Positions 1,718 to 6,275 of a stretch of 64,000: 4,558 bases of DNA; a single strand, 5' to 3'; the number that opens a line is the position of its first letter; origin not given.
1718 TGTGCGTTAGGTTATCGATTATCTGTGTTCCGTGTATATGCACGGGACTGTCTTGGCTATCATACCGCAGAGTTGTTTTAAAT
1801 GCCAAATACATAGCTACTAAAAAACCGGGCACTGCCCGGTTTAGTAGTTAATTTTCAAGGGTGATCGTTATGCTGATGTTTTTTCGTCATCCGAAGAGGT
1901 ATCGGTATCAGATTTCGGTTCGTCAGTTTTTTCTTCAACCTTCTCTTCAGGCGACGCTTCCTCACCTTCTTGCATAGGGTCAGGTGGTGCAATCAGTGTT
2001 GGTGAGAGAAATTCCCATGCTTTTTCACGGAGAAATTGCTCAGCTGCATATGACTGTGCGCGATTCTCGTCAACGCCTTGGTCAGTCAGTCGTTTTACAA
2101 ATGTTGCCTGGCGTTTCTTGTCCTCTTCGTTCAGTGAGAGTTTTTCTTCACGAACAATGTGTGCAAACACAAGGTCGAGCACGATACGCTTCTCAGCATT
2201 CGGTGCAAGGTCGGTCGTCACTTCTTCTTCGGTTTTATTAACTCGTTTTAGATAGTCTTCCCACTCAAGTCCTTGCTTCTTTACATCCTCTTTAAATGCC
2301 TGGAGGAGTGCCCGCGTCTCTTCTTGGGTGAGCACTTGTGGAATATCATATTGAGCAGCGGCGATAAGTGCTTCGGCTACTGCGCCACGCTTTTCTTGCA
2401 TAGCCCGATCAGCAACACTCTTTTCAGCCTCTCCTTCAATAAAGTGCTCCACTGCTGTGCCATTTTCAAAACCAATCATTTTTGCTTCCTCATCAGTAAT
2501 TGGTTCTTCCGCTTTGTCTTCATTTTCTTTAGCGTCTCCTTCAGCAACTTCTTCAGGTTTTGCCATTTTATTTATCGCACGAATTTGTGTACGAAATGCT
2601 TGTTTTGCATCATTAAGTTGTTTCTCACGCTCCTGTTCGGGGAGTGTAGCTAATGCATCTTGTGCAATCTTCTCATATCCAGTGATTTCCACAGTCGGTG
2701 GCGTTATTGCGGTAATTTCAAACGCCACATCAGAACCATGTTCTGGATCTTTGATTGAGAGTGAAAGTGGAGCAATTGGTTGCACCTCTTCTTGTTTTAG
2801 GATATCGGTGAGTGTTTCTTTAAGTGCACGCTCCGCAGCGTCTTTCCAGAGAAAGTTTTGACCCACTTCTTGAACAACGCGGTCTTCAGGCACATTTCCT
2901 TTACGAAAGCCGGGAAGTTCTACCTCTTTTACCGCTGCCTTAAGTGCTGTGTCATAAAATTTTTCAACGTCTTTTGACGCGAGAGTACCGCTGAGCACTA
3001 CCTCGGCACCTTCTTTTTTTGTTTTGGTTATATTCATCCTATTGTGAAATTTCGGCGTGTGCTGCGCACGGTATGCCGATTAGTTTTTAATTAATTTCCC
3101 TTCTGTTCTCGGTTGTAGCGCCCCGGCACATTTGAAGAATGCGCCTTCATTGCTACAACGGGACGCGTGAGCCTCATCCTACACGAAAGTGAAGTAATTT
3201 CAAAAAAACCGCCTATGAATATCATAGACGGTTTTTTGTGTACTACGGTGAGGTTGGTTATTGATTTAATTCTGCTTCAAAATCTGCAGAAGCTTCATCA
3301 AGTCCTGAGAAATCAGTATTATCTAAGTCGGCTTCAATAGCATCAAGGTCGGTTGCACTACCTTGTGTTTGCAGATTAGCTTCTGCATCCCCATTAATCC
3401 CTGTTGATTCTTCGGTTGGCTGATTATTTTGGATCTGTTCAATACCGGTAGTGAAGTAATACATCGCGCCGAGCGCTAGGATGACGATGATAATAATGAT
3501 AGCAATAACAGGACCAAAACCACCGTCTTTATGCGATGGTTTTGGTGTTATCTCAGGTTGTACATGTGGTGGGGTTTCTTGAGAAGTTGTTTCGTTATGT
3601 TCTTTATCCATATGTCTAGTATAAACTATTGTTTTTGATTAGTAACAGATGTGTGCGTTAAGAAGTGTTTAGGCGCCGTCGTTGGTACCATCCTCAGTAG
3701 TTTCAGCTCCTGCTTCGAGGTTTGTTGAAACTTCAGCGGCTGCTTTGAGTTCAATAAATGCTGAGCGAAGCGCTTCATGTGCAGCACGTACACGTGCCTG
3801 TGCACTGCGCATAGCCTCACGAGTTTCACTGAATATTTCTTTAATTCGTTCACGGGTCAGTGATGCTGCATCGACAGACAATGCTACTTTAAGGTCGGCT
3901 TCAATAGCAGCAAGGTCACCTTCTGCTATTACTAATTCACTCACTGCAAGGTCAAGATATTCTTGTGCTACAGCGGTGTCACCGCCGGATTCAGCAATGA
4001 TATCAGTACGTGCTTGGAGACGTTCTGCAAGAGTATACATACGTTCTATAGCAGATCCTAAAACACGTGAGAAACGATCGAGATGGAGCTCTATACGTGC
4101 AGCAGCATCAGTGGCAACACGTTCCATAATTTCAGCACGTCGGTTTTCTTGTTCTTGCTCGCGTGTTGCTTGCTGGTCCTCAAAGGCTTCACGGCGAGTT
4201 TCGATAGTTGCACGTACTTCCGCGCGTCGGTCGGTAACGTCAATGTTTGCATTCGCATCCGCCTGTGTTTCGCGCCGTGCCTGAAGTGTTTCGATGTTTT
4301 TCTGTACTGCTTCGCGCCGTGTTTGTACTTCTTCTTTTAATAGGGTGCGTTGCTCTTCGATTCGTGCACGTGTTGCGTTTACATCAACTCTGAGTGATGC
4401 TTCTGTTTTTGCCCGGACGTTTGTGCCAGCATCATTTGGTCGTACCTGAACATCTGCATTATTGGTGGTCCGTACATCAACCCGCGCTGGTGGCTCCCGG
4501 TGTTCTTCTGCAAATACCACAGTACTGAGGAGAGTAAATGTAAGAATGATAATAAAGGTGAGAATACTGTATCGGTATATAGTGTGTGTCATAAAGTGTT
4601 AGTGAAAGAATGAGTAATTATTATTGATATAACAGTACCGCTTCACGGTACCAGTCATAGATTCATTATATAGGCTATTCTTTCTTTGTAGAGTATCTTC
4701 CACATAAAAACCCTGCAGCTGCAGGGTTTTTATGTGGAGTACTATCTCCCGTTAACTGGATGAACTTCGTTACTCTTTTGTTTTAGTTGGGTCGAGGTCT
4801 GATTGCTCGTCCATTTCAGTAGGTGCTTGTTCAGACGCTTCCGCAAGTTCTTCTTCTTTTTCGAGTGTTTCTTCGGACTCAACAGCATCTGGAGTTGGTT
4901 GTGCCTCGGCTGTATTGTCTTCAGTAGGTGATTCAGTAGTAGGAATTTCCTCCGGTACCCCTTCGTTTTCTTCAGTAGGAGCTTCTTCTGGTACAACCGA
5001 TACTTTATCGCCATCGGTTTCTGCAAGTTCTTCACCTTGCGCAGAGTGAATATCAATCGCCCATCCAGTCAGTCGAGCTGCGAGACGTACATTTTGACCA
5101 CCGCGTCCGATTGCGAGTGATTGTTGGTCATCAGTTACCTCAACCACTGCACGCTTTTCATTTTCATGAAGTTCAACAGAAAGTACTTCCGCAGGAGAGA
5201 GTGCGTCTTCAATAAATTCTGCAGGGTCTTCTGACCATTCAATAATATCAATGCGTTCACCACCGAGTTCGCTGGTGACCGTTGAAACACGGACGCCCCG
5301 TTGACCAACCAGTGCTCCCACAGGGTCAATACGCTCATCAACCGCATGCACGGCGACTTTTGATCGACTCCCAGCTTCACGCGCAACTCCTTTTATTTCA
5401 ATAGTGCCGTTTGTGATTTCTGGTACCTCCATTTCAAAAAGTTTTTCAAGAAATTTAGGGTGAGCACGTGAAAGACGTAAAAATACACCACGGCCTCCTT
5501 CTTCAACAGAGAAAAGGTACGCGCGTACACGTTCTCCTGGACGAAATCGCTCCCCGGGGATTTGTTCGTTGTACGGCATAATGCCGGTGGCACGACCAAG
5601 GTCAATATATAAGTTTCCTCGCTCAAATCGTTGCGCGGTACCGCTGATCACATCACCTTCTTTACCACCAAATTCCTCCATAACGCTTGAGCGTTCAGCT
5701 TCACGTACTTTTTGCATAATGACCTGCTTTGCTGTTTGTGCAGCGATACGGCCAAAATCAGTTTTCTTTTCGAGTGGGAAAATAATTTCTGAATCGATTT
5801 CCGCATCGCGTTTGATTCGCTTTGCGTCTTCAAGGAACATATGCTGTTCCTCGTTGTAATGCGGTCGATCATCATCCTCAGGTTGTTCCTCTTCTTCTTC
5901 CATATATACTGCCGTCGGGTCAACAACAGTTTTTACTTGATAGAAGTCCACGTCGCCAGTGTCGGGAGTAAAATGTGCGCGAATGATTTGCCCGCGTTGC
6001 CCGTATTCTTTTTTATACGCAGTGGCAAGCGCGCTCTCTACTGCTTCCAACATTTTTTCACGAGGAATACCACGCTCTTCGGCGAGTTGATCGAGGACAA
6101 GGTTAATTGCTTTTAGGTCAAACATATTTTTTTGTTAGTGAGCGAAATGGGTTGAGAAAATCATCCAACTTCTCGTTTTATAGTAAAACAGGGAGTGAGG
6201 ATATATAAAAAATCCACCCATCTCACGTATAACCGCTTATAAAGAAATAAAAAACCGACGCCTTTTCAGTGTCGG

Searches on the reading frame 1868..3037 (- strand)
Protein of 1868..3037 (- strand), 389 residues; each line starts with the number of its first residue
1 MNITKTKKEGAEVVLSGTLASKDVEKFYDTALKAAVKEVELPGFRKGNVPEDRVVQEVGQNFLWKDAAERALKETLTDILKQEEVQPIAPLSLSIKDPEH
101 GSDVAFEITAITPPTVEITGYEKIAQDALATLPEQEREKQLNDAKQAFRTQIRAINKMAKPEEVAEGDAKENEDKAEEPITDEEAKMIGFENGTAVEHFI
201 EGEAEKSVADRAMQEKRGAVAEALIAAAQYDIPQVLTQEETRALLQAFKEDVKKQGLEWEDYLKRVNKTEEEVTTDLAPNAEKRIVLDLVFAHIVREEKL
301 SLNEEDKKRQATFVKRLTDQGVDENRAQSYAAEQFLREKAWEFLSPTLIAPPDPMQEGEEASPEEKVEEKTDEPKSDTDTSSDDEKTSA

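Call 49: search_protein_families(library=pfam, proteins=[window:1868-3037:-], max_evalue=0.0001)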
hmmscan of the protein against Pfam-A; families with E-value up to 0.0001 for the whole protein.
window:1868-3037:- (389 aa): 2 families
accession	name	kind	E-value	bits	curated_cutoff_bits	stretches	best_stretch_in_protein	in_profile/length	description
PF05697.18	Trigger_N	-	7.2e-24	85.2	22.2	1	1-141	1-141/144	Bacterial trigger factor protein (TF)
PF05698.19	Trigger_C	-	2e-19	70.7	22.7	1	200-316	9-125/162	Bacterial trigger factor protein (TF) C-terminus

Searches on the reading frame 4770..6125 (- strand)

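Call 49: search_protein_families(library=pfam, proteins=[window:4770-6125:-], max_evalue=0.0001)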
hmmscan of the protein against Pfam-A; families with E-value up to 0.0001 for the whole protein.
window:4770-6125:- (451 aa): 4 families
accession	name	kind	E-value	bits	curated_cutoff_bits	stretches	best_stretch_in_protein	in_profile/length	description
PF08529.16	NusA_N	-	4.1e-33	114.6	23.8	1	10-145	5-118/119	NusA N-terminal domain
PF13184.12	KH_5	-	9.9e-29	99.7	27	1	251-318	1-68/69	NusA-like KH domain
PF00575.29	S1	-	3e-05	24.8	22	1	155-216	3-71/74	S1 RNA binding domain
PF23095.1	KH_NusA_C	-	7.7e-05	23.1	34.2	0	326-360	1-35/59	Transcription termination/antitermination protein NusA, KH domain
